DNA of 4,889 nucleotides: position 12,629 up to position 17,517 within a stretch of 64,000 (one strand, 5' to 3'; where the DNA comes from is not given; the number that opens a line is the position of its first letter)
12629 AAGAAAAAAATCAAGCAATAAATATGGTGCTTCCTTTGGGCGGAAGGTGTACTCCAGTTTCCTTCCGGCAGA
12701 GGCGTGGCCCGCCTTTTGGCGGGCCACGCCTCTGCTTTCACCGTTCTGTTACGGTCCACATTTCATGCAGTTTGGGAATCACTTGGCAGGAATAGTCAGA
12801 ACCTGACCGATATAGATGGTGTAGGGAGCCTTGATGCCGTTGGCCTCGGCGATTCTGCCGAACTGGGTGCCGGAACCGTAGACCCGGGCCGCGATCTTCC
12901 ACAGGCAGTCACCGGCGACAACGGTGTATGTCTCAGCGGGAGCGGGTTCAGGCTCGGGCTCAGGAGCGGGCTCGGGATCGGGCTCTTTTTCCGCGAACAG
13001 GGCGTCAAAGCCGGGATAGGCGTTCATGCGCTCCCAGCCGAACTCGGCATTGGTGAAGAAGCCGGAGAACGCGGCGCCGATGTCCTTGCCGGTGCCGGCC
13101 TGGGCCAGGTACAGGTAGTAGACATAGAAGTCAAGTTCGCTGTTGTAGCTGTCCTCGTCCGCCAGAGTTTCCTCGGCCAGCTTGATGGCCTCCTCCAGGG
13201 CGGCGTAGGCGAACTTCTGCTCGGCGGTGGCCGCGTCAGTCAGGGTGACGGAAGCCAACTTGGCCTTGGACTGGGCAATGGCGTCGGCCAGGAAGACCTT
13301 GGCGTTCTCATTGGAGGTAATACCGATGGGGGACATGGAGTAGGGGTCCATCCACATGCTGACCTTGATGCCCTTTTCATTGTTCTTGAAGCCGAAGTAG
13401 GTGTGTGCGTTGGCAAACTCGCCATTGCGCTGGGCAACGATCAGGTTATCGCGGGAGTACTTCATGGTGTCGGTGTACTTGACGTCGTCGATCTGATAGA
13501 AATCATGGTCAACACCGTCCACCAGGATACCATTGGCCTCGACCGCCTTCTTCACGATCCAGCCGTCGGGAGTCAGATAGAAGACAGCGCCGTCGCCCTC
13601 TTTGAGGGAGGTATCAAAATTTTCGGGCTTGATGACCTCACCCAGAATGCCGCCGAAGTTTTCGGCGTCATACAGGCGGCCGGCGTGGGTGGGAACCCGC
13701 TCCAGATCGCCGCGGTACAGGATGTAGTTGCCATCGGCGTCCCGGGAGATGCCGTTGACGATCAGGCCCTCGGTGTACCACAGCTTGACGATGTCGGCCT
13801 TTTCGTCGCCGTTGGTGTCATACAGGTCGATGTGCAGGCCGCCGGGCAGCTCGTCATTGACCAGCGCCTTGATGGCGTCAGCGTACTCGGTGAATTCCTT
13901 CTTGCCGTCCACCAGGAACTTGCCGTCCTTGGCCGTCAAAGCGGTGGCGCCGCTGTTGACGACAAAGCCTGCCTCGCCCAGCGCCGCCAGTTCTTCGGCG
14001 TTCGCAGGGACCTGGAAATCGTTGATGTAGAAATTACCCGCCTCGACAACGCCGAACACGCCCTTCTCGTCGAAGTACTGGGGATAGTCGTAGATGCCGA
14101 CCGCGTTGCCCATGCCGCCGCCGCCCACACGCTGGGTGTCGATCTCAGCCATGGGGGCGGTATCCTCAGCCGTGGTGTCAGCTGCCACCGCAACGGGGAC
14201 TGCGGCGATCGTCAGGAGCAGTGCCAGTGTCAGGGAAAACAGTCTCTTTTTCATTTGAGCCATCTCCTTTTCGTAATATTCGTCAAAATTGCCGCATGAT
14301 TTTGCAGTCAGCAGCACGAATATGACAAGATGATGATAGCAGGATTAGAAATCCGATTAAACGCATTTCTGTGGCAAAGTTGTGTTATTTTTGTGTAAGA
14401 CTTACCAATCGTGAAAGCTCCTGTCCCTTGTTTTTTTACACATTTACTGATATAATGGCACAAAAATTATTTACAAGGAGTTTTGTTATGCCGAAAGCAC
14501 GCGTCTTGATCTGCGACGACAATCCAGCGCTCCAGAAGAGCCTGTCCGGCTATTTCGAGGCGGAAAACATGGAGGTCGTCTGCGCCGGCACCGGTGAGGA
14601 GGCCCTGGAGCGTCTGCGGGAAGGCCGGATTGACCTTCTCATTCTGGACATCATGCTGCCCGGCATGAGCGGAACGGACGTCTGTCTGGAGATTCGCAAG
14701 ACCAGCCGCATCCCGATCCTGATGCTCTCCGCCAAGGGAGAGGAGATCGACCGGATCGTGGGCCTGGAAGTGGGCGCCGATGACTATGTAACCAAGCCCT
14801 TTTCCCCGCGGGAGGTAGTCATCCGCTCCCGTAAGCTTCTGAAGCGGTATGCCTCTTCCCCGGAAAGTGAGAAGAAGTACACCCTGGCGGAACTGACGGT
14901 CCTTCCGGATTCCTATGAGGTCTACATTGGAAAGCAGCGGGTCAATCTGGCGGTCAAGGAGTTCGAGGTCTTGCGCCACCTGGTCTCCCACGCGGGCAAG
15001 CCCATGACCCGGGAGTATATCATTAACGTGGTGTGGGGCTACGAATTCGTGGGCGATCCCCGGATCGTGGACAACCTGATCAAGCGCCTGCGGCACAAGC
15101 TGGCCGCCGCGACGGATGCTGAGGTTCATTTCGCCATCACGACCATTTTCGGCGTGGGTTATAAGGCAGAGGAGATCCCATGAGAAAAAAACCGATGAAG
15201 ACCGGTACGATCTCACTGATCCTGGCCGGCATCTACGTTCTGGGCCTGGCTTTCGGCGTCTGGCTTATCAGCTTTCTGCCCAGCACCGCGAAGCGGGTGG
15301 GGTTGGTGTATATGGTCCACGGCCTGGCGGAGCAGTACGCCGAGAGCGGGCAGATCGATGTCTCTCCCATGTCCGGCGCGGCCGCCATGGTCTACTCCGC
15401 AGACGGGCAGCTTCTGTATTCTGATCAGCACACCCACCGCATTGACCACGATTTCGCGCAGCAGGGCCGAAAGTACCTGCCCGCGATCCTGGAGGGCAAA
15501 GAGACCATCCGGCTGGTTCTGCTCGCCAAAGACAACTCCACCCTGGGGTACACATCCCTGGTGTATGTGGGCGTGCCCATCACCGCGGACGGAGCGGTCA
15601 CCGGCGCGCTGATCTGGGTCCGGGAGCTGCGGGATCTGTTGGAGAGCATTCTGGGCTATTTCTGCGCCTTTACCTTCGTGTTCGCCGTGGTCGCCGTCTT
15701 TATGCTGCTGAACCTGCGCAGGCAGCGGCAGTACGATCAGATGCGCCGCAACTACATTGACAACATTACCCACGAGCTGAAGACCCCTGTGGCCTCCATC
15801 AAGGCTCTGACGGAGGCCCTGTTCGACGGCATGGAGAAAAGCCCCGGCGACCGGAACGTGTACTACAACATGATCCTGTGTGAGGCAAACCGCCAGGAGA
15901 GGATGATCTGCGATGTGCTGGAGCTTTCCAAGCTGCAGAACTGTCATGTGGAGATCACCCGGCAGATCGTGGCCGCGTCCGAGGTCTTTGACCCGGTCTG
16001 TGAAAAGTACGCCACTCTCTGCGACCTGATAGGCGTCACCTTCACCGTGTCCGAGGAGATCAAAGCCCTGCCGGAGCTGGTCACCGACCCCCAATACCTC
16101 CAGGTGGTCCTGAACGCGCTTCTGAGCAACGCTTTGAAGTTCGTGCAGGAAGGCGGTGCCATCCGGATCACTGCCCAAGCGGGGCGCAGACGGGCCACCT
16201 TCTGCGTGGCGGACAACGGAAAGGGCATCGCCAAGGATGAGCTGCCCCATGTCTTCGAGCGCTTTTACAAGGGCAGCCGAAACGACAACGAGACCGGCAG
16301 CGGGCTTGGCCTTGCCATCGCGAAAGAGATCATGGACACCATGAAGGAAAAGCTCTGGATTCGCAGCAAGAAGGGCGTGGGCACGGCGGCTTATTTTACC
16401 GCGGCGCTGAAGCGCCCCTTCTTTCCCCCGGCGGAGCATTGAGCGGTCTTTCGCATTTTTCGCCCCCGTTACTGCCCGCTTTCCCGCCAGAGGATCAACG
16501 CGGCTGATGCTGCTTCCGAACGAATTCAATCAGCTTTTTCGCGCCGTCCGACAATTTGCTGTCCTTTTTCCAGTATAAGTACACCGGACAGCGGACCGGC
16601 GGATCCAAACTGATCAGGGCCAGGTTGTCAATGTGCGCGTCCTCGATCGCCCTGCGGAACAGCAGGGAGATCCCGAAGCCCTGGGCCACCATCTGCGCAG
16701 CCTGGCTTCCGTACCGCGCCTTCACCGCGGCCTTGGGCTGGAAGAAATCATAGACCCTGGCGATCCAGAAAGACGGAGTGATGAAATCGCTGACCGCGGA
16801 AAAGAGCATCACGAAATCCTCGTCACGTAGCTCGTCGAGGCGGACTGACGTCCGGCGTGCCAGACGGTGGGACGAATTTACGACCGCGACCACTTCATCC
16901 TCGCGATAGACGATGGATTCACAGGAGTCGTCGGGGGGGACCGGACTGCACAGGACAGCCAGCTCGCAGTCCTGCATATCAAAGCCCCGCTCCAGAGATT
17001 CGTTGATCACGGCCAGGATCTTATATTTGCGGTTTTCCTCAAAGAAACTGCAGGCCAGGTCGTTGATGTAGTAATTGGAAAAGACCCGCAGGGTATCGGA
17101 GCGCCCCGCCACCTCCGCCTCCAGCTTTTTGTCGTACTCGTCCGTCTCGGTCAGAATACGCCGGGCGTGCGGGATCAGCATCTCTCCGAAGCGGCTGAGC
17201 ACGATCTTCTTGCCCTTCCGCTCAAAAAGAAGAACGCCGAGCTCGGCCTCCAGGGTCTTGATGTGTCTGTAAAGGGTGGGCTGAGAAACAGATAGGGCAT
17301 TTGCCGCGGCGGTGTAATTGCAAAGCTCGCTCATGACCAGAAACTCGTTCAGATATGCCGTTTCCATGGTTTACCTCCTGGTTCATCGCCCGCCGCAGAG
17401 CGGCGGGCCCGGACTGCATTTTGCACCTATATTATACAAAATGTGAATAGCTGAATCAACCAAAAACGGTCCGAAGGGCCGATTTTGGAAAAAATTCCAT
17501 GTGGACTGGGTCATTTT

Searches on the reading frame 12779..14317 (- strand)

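Call 11: search_protein_families(library=pfam, proteins=[window:12779-14317:-], max_evalue=0.001)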
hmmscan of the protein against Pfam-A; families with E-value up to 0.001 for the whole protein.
window:12779-14317:- (512 aa): 1 family
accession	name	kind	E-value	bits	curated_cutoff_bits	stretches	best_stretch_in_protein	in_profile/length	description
PF01476.26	LysM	-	1.7e-13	50.8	20.9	1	464-510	1-43/43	LysM domain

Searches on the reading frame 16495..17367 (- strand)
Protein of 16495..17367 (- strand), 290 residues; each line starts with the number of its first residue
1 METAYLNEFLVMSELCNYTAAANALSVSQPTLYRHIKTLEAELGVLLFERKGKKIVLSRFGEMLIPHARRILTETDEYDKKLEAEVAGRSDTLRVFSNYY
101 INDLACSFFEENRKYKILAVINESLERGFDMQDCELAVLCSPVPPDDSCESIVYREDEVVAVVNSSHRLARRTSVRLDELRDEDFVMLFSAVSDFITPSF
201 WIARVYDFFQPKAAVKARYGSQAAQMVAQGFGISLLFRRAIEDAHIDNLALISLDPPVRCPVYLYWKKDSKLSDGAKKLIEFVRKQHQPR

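Call 11: search_protein_families(library=pfam, proteins=[window:16495-17367:-], max_evalue=0.001)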
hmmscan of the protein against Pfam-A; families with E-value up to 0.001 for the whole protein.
window:16495-17367:- (290 aa): 2 families
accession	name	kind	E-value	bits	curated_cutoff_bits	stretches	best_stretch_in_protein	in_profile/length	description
PF03466.25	LysR_substrate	-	5.1e-21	75.5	28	1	124-286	46-207/209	LysR substrate binding domain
PF00126.33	HTH_1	-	2.2e-14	53.6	26.6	1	9-62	7-60/60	Bacterial regulatory helix-turn-helix protein, lysR family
